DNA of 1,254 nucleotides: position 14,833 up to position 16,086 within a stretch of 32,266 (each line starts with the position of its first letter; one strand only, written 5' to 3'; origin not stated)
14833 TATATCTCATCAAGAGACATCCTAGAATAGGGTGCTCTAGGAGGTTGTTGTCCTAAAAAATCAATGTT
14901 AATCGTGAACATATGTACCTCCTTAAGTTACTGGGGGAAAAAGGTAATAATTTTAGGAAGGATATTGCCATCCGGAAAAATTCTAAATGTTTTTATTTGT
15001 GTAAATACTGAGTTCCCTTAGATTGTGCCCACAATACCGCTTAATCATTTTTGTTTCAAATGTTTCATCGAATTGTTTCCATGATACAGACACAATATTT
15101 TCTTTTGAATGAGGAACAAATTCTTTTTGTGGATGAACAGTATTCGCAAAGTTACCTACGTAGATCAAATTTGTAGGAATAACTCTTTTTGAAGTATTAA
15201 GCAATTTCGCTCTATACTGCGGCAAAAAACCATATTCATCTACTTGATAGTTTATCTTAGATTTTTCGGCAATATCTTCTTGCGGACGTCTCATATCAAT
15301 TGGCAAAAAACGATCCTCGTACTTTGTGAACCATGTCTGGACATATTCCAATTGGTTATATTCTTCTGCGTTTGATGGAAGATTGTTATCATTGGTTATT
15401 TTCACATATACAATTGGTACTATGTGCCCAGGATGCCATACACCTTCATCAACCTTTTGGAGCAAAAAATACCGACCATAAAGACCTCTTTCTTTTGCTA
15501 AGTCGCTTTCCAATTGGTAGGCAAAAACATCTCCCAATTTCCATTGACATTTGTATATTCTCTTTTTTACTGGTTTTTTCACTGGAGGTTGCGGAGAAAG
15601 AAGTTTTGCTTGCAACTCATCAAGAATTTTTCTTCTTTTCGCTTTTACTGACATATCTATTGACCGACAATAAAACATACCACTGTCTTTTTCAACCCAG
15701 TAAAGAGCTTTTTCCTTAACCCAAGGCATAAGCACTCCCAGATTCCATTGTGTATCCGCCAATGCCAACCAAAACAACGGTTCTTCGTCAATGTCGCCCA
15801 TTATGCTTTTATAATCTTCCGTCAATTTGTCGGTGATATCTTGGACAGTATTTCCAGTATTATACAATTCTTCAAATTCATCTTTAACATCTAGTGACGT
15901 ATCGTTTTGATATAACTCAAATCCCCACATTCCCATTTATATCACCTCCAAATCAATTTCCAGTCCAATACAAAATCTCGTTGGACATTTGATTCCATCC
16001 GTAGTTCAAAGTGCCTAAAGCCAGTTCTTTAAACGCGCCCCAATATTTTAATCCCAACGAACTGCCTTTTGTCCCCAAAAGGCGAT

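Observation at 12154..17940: Low-GC 5.7-kb island looks like an array of orphan RHS/YD toxin remnants plus immunity-like genes, with no full-length toxin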

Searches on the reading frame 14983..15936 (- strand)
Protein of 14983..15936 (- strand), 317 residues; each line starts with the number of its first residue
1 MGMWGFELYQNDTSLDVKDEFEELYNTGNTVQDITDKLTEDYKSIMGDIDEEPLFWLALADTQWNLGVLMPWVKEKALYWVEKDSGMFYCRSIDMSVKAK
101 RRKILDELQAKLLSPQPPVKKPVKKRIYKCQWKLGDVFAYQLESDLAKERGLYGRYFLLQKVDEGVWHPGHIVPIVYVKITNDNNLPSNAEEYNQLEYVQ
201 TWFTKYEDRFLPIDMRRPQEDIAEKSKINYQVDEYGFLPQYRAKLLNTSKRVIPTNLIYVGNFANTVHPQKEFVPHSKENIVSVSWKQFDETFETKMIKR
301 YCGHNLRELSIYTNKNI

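Call 3: search_protein_families(library=pfam, proteins=[window:14983-15936:-], max_evalue=1)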
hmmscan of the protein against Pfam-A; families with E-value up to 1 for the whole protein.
window:14983-15936:- (317 aa): 1 family
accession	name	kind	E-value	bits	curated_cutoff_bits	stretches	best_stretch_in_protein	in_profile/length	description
PF14078.11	DUF4259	-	0.012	16.9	22.8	1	2-40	1-38/133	Domain of unknown function (DUF4259)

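Call 14: search_protein_families(library=ncbifam, proteins=[window:14983-15936:-], max_evalue=1)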
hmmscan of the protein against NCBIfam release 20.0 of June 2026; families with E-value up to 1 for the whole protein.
window:14983-15936:- (317 aa): 0 families

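Call 15: search_protein_families(library=padloc, proteins=[window:14983-15936:-], max_evalue=0.1)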
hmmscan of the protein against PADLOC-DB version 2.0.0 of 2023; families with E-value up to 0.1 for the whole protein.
window:14983-15936:- (317 aa): 0 families

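Call 17: find_homologous_proteins(query=window:14983-15936:-, max_evalue=0.001)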
Query window:14983-15936:- (317 aa): 828 proteins with E <= 0.001 among 1326 candidates; the best 120 are listed.
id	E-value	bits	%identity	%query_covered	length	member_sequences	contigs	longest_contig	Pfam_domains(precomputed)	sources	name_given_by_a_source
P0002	2.4e-211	719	97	100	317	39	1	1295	-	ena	-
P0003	3.6e-211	718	98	99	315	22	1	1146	-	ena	-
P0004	4.0e-209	711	96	100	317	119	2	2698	-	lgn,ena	-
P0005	5.0e-208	708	97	99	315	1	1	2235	-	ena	-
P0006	2.5e-201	686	93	100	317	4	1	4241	-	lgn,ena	-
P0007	2.5e-200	683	93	99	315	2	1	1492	-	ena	-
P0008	1.7e-198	677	93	99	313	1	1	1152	-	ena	-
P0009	3.5e-196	669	91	100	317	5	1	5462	-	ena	-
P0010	3.6e-195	666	90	99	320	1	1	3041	-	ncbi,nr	ncbi:MAG: hypothetical protein IJT04_09005 [Bacteroidales bacterium]|nr:hypothetical protein [Bacter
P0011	2.5e-193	660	89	99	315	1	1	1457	-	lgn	-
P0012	1.8e-192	657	88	100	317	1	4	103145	-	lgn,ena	-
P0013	1.8e-192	657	87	100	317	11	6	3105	-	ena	-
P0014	8.5e-192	655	88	100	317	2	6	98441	-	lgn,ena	-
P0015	1.6e-191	654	88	100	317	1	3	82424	-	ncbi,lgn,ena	-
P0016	2.1e-191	653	87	100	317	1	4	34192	-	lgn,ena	-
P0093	7.3e-163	559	75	99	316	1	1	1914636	-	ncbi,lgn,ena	ncbi:MAG: hypothetical protein ACLU8W_07835 [Clostridia bacterium]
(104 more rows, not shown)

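Call 18: find_encoding_contigs(protein=P0012, flank=10000, max_places=4)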
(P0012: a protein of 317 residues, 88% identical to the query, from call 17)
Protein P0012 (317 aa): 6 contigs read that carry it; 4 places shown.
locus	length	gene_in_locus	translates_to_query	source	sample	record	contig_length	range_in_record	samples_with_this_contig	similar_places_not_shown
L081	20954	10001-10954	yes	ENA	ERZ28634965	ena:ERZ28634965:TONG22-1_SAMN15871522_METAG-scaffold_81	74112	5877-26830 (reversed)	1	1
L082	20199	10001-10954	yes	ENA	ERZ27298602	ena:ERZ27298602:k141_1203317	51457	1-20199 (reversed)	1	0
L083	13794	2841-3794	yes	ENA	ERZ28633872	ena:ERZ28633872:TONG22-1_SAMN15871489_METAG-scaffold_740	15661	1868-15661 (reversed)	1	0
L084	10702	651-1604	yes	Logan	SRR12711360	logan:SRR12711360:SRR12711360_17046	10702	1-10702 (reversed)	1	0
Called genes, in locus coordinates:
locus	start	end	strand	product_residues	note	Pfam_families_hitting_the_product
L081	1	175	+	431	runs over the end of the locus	-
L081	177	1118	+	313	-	PF03547:Mem_trans, PF01758:SBF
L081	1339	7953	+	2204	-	PF00688:TGFb_propeptide (weak), PF05593:RHS_repeat (faint), PF25023:TEN_YD-shell (faint)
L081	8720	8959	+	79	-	-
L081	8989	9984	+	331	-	-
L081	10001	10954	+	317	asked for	-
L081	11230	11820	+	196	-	-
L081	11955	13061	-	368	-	PF00144:Beta-lactamase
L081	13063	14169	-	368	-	PF00144:Beta-lactamase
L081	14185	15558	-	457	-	PF13440:Polysacc_synt_3 (faint), PF01554:MatE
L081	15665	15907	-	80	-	-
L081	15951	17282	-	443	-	PF06808:DctM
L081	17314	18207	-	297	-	PF00126:HTH_1, PF03466:LysR_substrate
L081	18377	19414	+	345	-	PF00389:2-Hacid_dh, PF02826:2-Hacid_dh_C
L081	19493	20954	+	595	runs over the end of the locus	PF00753:Lactamase_B, PF19583:ODP, PF12724:Flavodoxin_5, PF01613:Flavin_Reduct, PF21349:RUBY_RBDX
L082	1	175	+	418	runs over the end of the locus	-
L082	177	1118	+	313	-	PF03547:Mem_trans, PF01758:SBF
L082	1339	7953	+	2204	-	PF00688:TGFb_propeptide (weak), PF05593:RHS_repeat (faint), PF25023:TEN_YD-shell (faint)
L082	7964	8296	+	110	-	-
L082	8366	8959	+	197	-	-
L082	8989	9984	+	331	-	-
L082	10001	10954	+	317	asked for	-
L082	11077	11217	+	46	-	-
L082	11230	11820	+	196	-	-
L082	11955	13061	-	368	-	PF00144:Beta-lactamase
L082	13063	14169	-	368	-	PF00144:Beta-lactamase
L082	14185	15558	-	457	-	PF13440:Polysacc_synt_3 (faint), PF01554:MatE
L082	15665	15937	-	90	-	-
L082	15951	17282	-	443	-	PF06808:DctM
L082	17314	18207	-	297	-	PF00126:HTH_1, PF03466:LysR_substrate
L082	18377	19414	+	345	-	PF00389:2-Hacid_dh, PF02826:2-Hacid_dh_C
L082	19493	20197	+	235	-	?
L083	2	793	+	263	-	?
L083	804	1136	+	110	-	-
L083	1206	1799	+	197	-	-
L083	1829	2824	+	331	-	-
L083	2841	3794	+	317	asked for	-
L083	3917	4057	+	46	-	-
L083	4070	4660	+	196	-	-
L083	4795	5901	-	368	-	PF00144:Beta-lactamase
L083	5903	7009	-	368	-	PF00144:Beta-lactamase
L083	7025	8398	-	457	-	PF13440:Polysacc_synt_3 (faint), PF01554:MatE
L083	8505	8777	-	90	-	-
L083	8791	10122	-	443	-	PF06808:DctM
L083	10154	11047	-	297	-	PF00126:HTH_1, PF03466:LysR_substrate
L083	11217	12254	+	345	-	PF00389:2-Hacid_dh, PF02826:2-Hacid_dh_C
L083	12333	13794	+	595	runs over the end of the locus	PF00753:Lactamase_B, PF19583:ODP, PF12724:Flavodoxin_5, PF01613:Flavin_Reduct, PF21349:RUBY_RBDX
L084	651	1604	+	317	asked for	-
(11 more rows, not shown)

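Call 19: find_encoding_contigs(protein=P0093, flank=10000, max_places=3)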
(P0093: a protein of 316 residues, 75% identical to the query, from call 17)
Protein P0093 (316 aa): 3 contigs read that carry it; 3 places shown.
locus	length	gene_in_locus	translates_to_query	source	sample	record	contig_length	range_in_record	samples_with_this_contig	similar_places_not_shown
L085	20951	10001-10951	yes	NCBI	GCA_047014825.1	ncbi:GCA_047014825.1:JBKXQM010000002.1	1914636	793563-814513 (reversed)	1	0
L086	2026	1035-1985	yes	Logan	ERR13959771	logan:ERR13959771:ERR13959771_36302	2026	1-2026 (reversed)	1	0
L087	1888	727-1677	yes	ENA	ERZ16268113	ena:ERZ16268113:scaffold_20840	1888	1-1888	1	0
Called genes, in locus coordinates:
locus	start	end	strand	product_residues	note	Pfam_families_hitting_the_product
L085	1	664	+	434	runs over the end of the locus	PF14501:HATPase_c_5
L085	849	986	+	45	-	-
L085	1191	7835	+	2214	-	PF05593:RHS_repeat (faint), PF14200:RicinB_lectin_2, PF25023:TEN_YD-shell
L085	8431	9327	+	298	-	-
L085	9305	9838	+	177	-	PF10004:DUF2247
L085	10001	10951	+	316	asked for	-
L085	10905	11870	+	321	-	-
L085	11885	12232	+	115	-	-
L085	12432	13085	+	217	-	-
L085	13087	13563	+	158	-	PF16804:DUF5071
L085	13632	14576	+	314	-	-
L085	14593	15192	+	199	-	-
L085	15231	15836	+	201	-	-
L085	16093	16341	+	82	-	-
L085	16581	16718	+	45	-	-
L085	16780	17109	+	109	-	-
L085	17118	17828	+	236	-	-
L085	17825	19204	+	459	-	PF00383:dCMP_cyt_deam_1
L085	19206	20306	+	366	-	-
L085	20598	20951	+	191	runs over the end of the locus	-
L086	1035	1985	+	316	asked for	-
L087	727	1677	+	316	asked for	-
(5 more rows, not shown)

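Call 21: search_protein_families(library=pfam, proteins=[L082:8989-9984:+, L082:7964-8296:+, L082:8366-8959:+, L082:11230-11820:+, L085:8431-9327:+, L085:10905-11870:+, L085:13632-14576:+, L085:11885-12232:+, L085:14593-15192:+, L085:12432-13085:+], max_evalue=0.01)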
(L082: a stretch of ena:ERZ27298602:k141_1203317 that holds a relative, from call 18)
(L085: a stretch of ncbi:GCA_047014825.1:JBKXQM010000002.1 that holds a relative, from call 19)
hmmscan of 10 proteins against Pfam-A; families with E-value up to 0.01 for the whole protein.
L082:8989-9984:+ (331 aa): 2 families
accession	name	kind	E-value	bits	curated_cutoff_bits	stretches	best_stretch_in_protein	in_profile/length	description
PF05593.20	RHS_repeat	-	0.00011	22.9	22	1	28-57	4-33/38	RHS Repeat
PF01541.30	GIY-YIG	-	0.00062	20.5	22.6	1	220-251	2-33/78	GIY-YIG catalytic domain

L082:7964-8296:+ (110 aa): 1 family
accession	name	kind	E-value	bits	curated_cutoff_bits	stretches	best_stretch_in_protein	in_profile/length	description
PF09450.16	DUF2019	-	0.0002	21.7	23.3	1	5-76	4-74/105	Domain of unknown function (DUF2019)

L082:8366-8959:+ (197 aa): 0 families

L082:11230-11820:+ (196 aa): 0 families

L085:8431-9327:+ (298 aa): 1 family
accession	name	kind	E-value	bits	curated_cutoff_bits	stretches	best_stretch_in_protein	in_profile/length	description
PF09534.15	Trp_oprn_chp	-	0.00068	20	29.6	1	84-207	32-149/180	Tryptophan-associated transmembrane protein (Trp_oprn_chp)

L085:10905-11870:+ (321 aa): 0 families

L085:13632-14576:+ (314 aa): 0 families

L085:11885-12232:+ (115 aa): 0 families

L085:14593-15192:+ (199 aa): 0 families

L085:12432-13085:+ (217 aa): 0 families

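Call 24: find_encoding_contigs(protein=P0009, flank=10000, max_places=6)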
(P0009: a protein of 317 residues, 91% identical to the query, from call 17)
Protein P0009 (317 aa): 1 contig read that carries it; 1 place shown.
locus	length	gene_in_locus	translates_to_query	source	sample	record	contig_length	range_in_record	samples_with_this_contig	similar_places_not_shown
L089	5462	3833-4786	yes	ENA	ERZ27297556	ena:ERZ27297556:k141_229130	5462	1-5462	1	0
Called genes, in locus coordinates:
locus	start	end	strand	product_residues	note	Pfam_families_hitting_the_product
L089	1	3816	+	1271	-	?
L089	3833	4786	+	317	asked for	-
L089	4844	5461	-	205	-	?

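Call 45: search_protein_families(library=pfam, alignment_id=A2, max_evalue=0.001)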
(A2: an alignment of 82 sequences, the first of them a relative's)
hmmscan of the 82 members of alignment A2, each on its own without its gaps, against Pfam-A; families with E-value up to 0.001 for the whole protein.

A. member 1, L085:11885-12229:+ (115 aa): 0 families

B. families by the number of members that match (of 82 scanned): 15 families
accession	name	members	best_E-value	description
PF14207.11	DpnD-PcfM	4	7.4e-25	DpnD/PcfM-like protein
PF25297.1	DUF7878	4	6.6e-24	Domain of unknown function (DUF7878)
PF15631.11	Imm-NTF2-2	4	1.2e-16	NTF2 fold immunity protein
PF13154.11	DUF3991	4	5.2e-15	Protein of unknown function (DUF3991)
PF13155.12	Toprim_2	4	1.2e-10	Toprim-like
PF13362.12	Toprim_3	3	0.00029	Toprim domain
PF02371.22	Transposase_20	2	4.4e-20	Transposase IS116/IS110/IS902 family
PF14106.11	DUF4279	2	1.8e-08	Domain of unknown function (DUF4279)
PF09450.16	DUF2019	2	1.7e-06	Domain of unknown function (DUF2019)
PF01548.23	DEDD_Tnp_IS110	1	2.4e-24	Transposase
PF01337.24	Barstar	1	4.7e-20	Barstar (barnase inhibitor)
PF14198.11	TnpV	1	5.1e-19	Transposon-encoded protein TnpV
PF02534.20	T4SS-DNA_transf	1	1.6e-14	Type IV secretory system Conjugative DNA transfer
PF16804.11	DUF5071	1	4.9e-12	Domain of unknown function (DUF5071)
PF10412.15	TrwB_AAD_bind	1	0.00083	Type IV secretion-system coupling protein DNA-binding domain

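Call 46: search_protein_families(library=pfam, alignment_id=A3, max_evalue=0.001)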
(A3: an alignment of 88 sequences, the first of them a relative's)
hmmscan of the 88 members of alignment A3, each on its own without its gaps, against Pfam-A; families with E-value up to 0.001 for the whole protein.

A. member 1, L085:12432-13082:+ (217 aa): 0 families

B. families by the number of members that match (of 88 scanned): 14 families
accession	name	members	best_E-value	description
PF03432.20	Relaxase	20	1.1e-39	MobA/VirD2-like, nuclease domain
PF05593.20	RHS_repeat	4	1.6e-25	RHS Repeat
PF17117.11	DUF5104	3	4.6e-34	Domain of unknown function (DUF5104)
PF21983.2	NikA-like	3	3.5e-15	Mobilization protein NikA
PF05713.17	MobC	2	2.9e-06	Bacterial mobilisation protein (MobC)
PF17780.6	OCRE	2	0.00048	OCRE domain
PF00145.23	DNA_methylase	1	3.6e-22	C-5 cytosine-specific DNA methylase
PF18555.7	MobL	1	9.1e-20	MobL relaxases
PF14220.11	DUF4329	1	2.2e-14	Domain of unknown function (DUF4329)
PF15534.11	Ntox35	1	1.3e-09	Bacterial toxin 35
PF12664.12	DUF3789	1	1.4e-08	Protein of unknown function (DUF3789)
PF14287.11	DUF4368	1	5.2e-08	Domain of unknown function (DUF4368)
PF00239.26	Resolvase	1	2.5e-06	Resolvase, N terminal domain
PF16225.10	DUF4884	1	0.00031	Domain of unknown function (DUF4884)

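Call 92: search_solved_structures(query=window:14983-15936:-, max_evalue=1)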
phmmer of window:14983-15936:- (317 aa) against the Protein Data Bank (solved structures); distinct sequences matched with E-value up to 1: 31.
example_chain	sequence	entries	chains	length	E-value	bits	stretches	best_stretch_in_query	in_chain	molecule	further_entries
6w2p_A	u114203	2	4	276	0.37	13.2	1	62-108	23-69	DNA-(apurinic or apyrimidinic site) lyase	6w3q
6p94_A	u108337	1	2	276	0.47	12.8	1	61-109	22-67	DNA-(apurinic or apyrimidinic site) lyase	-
2o3h_A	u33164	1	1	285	0.49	12.8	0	61-109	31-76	DNA-(apurinic or apyrimidinic site) lyase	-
2o3c_A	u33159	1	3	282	0.6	12.5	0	61-91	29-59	APEX nuclease 1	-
5wn2_A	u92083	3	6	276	0.61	12.5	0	62-109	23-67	DNA-(apurinic or apyrimidinic site) lyase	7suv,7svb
6w4i_A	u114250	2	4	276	0.61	12.5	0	62-109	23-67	DNA-(apurinic or apyrimidinic site) lyase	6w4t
5dfj_A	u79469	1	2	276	0.62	12.5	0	62-109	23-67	DNA-(apurinic or apyrimidinic site) lyase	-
5cfg_A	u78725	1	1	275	0.62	12.4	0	62-109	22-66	DNA-(apurinic or apyrimidinic site) lyase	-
5wn0_A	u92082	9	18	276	0.63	12.4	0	62-109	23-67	DNA-(apurinic or apyrimidinic site) lyase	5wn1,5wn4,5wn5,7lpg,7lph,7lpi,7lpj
7mev_A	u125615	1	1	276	0.63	12.4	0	62-109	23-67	DNA-(apurinic or apyrimidinic site) endonuclease, mitochondrial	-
5wn3_A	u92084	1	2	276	0.63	12.4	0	62-109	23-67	DNA-(apurinic or apyrimidinic site) lyase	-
5dff_A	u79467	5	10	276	0.63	12.4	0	62-109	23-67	DNA-(apurinic or apyrimidinic site) lyase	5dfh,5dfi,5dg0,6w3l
7mcr_A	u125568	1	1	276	0.63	12.4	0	62-109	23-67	DNA-(apurinic or apyrimidinic site) endonuclease, mitochondrial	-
1de8_B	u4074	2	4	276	0.63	12.4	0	62-109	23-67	MAJOR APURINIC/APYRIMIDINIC ENDONUCLEASE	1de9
6w0q_A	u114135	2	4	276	0.63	12.4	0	62-109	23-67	DNA-(apurinic or apyrimidinic site) lyase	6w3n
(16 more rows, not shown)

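Call 102: predict_structure(alignment_id=A5)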
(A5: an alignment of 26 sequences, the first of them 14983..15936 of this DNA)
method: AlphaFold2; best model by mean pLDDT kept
length: 317 residues; sequences in the alignment: 26
mean_pLDDT: 62.1   pTM: 0.44
mean pLDDT of the five models: 62.1, 57.5, 57.3, 54.9, 50.4
residues with pLDDT >= 90: 43; 70-90: 93; 50-70: 62; < 50: 119
segments of 3 or more residues with pLDDT < 50: 1-11, 169-175, 200-219, 224-255, 271-317
pLDDT, mean of each block of 10 residues (from residue 1): 32 67 84 92 79 88 93 93 69 63 84 91 60 74 64 74 57 55 83 73 33 39 46 35 26 54 71 38 41 41 37 45
secondary structure, 60 per line:
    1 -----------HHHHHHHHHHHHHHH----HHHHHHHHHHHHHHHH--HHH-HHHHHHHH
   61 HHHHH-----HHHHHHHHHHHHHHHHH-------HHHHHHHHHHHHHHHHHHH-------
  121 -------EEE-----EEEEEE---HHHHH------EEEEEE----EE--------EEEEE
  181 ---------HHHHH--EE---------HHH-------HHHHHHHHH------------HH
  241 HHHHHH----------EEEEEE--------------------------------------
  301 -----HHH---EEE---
elements in order: H12-26 H31-46 H53-65 H71-87 H95-113 E128-130 E136-141 H145-149 E156-161 E176-180 H190-194 H218-226 H239-246 E257-262 E312-314

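Call 104: fold_search(model_id=the predicted structure, library=pdb)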
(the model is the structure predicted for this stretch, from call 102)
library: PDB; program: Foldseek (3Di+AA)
matches with E <= 10: 510; with E <= 0.001: 0
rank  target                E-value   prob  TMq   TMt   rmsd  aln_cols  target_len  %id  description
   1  6xxv_F                2.2e-01  0.33  0.12  0.30  13.5       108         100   12  Crystal Structure of a computationally designed Immunogen S2_1.2 in complex with its elicited antibody C57 (released 2020-04-22)
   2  6d8z_B                4.2e-01  0.04  0.10  0.10  18.1       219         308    8  Crystal Structure of the C-terminal Guanine Nucleotide Exchange Factor Module of Human Trio (released 2019-02-20)
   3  6zv1_MODEL_1_A        4.7e-01  0.20  0.15  0.26  16.6       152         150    8  TFIIS N-terminal domain (TND) from human IWS1 (released 2021-12-01)
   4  7waz_A                5.2e-01  0.05  0.11  0.05  21.2       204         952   14  PlmCasX-sgRNAv1-dsDNA ternary complex at ts loading state (released 2022-03-16)
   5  4cek                  5.9e-01  0.25  0.15  0.19  10.5       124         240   15  Crystal structure of the second MIF4G domain of human nonsense mediated decay factor UPF2 (released 2013-12-11)
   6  9egx_O                5.9e-01  0.21  0.14  0.28  11.9       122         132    9  RNA polymerase II-DSIF-SPT6-PAF1c-TFIIS-IWS1-hexasome, bp +27 (released 2024-12-18)
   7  8z7a_F                7.3e-01  0.51  0.14  0.18   5.7        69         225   13  Open Barrel Structure of Translin from Trichoderma virens (released 2025-04-23)
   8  5wa3_B                7.3e-01  0.08  0.10  0.10  15.3       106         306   14  Pyridine synthase, TbtD, from thiomuracin biosynthesis (released 2017-11-22)
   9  9zz6_B                9.2e-01  0.41  0.23  0.24   7.8       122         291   11  The ER membrane protein complex acts as a chaperone to promote voltage-gated calcium channel assembly (released 2026-02-18)
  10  9rtt_a                9.8e-01  0.18  0.14  0.18  12.8       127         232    9  Activated Elongation Complex with IWS1 and ELOF1 (released 2025-09-03)
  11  2xpo_A                1.1e+00  0.14  0.13  0.26  13.1       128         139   11  Crystal structure of a Spt6-Iws1(Spn1) complex from Encephalitozoon cuniculi, Form II (released 2010-11-17)
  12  6k5l_A                1.1e+00  0.03  0.12  0.08  18.7       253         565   10  The crystal structure of isocitrate dehydrogenase kinase/phosphatase wtih two Mn2+ from E. coli (released 2019-07-03)
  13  4xz8_A                1.2e+00  0.28  0.16  0.11  12.4       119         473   15  The crystal structure of Erve virus nucleoprotein (released 2015-09-02)
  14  8f2r_G                1.2e+00  0.04  0.11  0.15  15.2       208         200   12  Human CCC complex (released 2023-05-24)
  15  4jlr_S                1.5e+00  0.15  0.13  0.34  10.8       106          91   10  Crystal structure of a designed Respiratory Syncytial Virus Immunogen in complex with Motavizumab (released 2014-02-05)
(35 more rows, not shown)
